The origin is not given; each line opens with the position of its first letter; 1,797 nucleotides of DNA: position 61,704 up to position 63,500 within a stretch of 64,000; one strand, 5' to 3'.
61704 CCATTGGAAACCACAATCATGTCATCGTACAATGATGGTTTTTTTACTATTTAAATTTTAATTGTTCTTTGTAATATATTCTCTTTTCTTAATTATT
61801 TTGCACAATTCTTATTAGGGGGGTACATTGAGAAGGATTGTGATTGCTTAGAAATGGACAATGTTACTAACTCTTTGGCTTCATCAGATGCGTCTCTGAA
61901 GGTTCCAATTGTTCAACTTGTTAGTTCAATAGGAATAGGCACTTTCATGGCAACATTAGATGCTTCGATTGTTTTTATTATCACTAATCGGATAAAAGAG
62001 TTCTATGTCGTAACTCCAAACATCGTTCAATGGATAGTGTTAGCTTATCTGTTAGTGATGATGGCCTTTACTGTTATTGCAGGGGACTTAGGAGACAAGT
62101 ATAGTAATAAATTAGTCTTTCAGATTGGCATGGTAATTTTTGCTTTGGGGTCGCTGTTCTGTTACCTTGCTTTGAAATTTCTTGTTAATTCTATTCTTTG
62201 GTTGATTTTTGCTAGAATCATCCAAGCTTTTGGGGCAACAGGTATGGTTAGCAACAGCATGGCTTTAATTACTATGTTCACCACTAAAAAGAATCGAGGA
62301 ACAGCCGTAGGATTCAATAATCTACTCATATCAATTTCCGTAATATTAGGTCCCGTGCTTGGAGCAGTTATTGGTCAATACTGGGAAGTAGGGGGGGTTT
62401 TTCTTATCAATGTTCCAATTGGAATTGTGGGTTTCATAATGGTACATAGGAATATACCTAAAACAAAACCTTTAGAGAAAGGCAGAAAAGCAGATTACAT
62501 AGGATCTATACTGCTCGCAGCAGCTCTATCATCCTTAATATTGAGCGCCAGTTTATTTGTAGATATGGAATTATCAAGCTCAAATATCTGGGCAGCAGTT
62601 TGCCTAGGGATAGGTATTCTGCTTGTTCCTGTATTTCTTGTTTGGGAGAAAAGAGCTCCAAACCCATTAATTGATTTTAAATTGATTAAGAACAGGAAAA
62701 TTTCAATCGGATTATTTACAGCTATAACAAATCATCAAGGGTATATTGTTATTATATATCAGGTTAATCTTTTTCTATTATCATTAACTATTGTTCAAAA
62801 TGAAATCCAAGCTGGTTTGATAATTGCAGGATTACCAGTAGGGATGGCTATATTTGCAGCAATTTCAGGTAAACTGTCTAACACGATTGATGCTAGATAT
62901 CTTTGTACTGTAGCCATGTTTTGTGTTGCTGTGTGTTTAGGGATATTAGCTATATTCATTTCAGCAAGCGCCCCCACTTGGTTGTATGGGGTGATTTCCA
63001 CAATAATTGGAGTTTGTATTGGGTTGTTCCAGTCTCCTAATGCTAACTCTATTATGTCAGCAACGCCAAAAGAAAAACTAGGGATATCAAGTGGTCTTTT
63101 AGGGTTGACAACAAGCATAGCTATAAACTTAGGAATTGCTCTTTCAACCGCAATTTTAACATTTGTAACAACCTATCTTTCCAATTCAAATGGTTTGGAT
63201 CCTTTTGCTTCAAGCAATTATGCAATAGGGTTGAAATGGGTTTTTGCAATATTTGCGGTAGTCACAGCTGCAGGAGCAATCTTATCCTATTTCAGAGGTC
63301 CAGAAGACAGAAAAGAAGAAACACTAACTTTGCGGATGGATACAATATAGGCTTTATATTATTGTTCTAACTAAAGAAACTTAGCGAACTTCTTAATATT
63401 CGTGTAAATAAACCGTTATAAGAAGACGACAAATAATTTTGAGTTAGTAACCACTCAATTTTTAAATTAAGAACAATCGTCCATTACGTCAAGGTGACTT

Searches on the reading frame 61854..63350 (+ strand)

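Call 36: search_protein_families(library=pfam, proteins=[window:61854-63350:+], max_evalue=0.001)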
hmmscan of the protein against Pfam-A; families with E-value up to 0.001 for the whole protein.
window:61854-63350:+ (498 aa): 2 families
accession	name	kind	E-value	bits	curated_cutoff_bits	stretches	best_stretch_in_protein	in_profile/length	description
PF07690.21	MFS_1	-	9.6e-49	166.6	33.4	1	27-427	2-346/347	Major Facilitator Superfamily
PF00083.30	Sugar_tr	-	1.5e-08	34.4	22.3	1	31-177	22-165/452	Sugar (and other) transporter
